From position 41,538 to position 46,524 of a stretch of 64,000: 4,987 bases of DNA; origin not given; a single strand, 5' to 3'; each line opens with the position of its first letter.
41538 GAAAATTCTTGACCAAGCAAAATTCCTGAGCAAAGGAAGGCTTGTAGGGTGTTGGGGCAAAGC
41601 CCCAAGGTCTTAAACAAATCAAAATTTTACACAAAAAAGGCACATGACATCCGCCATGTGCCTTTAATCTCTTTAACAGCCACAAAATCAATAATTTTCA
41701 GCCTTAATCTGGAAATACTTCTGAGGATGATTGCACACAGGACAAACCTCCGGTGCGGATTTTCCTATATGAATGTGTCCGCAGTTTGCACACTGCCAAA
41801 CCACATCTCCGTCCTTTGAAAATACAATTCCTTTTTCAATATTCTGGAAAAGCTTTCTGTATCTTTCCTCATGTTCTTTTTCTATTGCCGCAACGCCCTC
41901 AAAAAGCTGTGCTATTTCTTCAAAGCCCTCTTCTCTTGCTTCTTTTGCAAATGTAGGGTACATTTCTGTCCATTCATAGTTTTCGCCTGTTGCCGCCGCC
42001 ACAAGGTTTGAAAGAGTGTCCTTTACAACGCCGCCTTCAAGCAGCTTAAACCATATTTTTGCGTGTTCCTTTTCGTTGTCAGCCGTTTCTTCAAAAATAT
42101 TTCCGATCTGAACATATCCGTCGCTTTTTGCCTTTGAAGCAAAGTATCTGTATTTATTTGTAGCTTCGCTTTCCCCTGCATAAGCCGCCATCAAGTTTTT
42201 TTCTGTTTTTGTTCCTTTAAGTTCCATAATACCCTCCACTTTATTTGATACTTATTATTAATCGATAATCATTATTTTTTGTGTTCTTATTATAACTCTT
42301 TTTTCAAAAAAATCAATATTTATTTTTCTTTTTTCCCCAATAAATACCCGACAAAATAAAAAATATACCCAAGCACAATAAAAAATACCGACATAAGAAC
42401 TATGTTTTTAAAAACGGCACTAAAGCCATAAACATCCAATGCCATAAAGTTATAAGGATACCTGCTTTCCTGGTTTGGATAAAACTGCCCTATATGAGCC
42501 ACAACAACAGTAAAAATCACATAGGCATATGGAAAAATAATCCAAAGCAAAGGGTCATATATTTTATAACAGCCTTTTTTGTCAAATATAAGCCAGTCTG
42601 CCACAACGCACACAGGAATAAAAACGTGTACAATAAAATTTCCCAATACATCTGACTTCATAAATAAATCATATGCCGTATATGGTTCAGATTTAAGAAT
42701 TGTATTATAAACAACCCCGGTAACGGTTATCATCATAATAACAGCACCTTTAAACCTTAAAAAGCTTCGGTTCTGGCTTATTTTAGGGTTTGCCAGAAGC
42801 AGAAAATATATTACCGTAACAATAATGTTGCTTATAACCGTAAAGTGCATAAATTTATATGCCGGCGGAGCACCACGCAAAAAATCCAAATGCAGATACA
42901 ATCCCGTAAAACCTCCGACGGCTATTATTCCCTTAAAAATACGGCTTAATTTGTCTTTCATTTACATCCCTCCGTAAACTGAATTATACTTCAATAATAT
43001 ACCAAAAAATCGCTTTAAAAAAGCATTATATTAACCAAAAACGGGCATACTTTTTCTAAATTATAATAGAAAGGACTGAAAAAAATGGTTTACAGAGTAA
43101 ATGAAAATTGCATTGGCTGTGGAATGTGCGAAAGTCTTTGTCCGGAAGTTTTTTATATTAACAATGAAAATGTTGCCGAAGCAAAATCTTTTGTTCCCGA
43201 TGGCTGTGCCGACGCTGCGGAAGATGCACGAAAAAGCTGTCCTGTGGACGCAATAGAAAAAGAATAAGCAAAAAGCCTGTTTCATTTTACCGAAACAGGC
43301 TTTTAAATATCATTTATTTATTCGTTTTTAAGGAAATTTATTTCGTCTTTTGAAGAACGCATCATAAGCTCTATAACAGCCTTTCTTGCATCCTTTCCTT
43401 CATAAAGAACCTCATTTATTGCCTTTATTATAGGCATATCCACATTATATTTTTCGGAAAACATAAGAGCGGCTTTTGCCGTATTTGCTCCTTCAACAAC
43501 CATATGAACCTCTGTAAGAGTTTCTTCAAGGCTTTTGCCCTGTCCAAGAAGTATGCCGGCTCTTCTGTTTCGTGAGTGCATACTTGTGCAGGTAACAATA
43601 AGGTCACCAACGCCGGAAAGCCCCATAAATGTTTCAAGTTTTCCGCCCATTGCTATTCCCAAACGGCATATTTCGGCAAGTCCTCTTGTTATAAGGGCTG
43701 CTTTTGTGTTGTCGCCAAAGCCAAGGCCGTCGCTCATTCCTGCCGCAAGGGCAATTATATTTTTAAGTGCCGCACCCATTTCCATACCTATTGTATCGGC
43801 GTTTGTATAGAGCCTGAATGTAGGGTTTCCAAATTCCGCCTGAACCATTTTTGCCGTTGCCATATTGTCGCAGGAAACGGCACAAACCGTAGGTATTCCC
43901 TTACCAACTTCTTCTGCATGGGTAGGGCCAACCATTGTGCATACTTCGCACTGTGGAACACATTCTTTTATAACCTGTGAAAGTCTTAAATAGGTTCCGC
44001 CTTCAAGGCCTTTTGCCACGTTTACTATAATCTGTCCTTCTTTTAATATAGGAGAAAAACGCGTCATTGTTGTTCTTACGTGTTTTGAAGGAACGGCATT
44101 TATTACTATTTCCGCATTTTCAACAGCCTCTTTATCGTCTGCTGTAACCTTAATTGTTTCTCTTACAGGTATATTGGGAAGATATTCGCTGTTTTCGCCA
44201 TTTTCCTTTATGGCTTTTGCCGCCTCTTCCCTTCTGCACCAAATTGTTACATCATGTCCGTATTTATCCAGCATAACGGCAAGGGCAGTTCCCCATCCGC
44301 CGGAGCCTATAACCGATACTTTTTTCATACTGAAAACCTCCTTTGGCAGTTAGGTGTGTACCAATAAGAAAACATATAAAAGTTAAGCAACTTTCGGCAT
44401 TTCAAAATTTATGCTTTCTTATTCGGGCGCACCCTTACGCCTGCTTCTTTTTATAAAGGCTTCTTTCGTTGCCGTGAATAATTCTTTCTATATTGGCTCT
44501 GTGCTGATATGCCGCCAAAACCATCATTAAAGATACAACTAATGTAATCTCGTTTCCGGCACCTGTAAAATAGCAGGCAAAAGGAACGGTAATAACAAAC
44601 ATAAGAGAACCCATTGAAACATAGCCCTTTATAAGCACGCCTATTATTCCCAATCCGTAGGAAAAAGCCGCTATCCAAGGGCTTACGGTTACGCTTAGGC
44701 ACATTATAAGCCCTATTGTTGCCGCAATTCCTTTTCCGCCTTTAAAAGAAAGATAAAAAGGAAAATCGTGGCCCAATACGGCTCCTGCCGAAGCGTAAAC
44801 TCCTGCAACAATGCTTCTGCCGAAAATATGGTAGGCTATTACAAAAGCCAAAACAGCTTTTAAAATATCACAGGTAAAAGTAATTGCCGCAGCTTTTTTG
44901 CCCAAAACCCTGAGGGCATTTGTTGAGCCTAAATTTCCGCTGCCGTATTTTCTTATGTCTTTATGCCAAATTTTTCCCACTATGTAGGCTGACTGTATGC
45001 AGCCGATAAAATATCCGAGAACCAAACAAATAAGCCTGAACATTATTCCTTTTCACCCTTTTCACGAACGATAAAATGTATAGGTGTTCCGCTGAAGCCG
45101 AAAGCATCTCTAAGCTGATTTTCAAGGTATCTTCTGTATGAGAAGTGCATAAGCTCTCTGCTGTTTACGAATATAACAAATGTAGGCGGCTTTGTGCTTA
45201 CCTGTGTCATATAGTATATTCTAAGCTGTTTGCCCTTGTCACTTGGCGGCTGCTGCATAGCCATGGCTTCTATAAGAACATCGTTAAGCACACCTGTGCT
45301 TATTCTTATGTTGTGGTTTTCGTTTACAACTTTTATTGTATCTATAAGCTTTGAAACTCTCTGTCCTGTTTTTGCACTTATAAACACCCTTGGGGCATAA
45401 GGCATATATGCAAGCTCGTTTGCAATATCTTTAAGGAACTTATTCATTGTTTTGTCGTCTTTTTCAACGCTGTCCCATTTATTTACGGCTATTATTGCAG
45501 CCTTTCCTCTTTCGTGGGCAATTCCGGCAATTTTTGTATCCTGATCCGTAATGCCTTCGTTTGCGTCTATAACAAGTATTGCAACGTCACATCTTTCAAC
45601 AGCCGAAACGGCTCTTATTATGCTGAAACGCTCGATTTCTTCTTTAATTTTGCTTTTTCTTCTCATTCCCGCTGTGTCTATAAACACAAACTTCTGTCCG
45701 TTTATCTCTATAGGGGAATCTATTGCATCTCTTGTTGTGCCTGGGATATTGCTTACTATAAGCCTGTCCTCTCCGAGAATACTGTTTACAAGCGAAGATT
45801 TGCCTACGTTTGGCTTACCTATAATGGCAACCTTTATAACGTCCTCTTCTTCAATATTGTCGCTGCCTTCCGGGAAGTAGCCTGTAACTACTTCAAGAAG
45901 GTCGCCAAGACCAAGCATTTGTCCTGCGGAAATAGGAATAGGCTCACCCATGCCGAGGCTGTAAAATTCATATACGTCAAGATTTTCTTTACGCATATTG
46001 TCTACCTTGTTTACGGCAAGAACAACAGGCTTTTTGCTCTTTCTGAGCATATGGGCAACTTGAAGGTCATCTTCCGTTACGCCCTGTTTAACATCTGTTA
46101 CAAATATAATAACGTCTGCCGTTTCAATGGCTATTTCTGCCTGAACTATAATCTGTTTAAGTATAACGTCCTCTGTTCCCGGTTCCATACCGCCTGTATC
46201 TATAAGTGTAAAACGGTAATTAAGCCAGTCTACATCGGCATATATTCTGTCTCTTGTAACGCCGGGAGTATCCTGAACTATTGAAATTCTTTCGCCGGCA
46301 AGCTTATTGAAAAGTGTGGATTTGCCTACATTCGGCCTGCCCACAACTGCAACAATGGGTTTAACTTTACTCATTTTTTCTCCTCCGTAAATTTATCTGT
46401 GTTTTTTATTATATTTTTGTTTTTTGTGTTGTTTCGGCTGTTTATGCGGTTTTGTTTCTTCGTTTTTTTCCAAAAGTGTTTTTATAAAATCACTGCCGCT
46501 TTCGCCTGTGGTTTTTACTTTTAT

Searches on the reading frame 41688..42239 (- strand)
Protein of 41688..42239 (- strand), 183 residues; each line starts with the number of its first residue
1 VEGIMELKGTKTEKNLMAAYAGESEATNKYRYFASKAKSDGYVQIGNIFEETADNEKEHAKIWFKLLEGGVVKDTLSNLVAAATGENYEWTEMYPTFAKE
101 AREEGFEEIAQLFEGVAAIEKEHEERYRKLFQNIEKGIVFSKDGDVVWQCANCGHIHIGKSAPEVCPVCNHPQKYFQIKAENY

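Call 75: search_protein_families(library=pfam, proteins=[window:41688-42239:-], max_evalue=0.00001)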
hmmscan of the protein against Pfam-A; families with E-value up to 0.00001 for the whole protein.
window:41688-42239:- (183 aa): 3 families
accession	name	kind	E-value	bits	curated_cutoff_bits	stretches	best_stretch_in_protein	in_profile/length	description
PF02915.23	Rubrerythrin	-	8.8e-27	94.6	22.8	1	14-130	1-136/137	Rubrerythrin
PF21349.2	RUBY_RBDX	-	2.1e-14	53.1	26.5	1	148-177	1-30/30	Rubrerythrin, rubredoxin-like domain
PF23458.2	DUF7130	-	8.2e-06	26.1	35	0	132-181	39-88/89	Domain of unknown function (DUF7130)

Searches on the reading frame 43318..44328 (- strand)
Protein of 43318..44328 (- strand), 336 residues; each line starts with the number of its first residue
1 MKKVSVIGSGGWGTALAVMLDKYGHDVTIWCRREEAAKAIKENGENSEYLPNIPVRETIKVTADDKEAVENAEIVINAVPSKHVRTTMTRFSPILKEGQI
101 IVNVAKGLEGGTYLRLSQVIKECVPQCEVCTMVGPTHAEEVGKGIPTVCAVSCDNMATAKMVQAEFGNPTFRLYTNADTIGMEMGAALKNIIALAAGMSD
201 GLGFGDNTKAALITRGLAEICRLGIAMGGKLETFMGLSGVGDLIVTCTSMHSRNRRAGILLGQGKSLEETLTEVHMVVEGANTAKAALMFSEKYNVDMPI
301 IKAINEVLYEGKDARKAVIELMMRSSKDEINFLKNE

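Call 75: search_protein_families(library=pfam, proteins=[window:43318-44328:-], max_evalue=0.00001)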
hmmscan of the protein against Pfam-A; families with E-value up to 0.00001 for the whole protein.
window:43318-44328:- (336 aa): 7 families
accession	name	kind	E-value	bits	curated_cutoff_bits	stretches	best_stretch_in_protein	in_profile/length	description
PF07479.19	NAD_Gly3P_dh_C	-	1e-57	194.7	25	1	178-318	1-141/142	NAD-dependent glycerol-3-phosphate dehydrogenase C-terminus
PF01210.29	NAD_Gly3P_dh_N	-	3.3e-47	160.8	23.1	1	3-158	1-157/158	NAD-dependent glycerol-3-phosphate dehydrogenase N-terminus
PF20618.3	GPD_NAD_C_bact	-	7e-23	81.4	27.6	1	238-304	1-66/66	Bacterial GPD, NAD-dependent C-terminal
PF02558.23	ApbA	-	1.2e-11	44.9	22.2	1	5-109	2-104/150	Ketopantoate reductase PanE/ApbA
PF03807.23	F420_oxidored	-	2.7e-11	44.4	21.6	1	3-106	1-93/94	NADP oxidoreductase coenzyme F420-dependent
PF03446.21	NAD_binding_2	-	5.4e-09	36.7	21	1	3-104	1-92/161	NAD binding domain of 6-phosphogluconate dehydrogenase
PF07991.19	KARI_N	-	4.7e-07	30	20.6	0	2-162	5-151/165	Acetohydroxy acid isomeroreductase, NADPH-binding domain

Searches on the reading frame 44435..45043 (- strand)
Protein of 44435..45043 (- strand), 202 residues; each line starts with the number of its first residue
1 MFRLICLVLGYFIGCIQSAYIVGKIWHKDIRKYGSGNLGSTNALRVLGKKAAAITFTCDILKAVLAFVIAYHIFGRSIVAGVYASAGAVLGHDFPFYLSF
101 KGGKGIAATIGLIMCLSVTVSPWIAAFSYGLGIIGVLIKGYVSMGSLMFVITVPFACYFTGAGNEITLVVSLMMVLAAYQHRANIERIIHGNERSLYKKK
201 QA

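Call 76: search_protein_families(library=pfam, proteins=[window:44435-45043:-], max_evalue=0.00001)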
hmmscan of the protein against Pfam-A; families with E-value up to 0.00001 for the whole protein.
window:44435-45043:- (202 aa): 1 family
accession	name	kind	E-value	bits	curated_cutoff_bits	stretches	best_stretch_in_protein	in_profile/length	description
PF02660.20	G3P_acyltransf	-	9.2e-47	159.6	24.1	1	9-188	1-164/164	Glycerol-3-phosphate acyltransferase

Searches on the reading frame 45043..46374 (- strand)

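Call 76: search_protein_families(library=pfam, proteins=[window:45043-46374:-], max_evalue=0.00001)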
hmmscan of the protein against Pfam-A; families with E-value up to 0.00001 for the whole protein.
window:45043-46374:- (443 aa): 10 families
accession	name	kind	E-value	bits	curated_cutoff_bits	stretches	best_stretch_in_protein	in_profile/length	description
PF01926.29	MMR_HSR1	-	1.5e-62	209.1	21.9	2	181-299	1-113/113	50S ribosome-binding GTPase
PF14714.11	KH_dom-like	-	7.2e-38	129.2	27.3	1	357-437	1-81/81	KH-domain-like of EngA bacterial GTPase enzymes, C-terminal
PF02421.24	FeoB_N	-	1e-33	116.5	27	2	8-134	3-125/156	Ferrous iron transport protein B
PF00009.33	GTP_EFTU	-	3.8e-28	98.8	26.5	2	257-347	88-182/188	Elongation factor Tu GTP binding domain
PF00350.29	Dynamin_N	-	1.7e-16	61.1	27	0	182-215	1-34/168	Dynamin family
PF04548.22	AIG1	-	2.5e-15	56.8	27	1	182-320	3-144/212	AIG1 family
PF03193.22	RsgA_GTPase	-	5.2e-09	36.6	30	0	182-212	109-139/174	RsgA GTPase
PF08477.19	Roc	-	8.4e-08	32.9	27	0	8-125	2-119/119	Ras of Complex, Roc, domain of DAPkinase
PF00071.28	Ras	-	8.5e-08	32.4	21.6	0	181-347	1-156/162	Ras family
PF16897.10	MMR_HSR1_Xtn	-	2.4e-07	31.1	35.2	0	79-162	25-99/106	C-terminal region of MMR_HSR1 domain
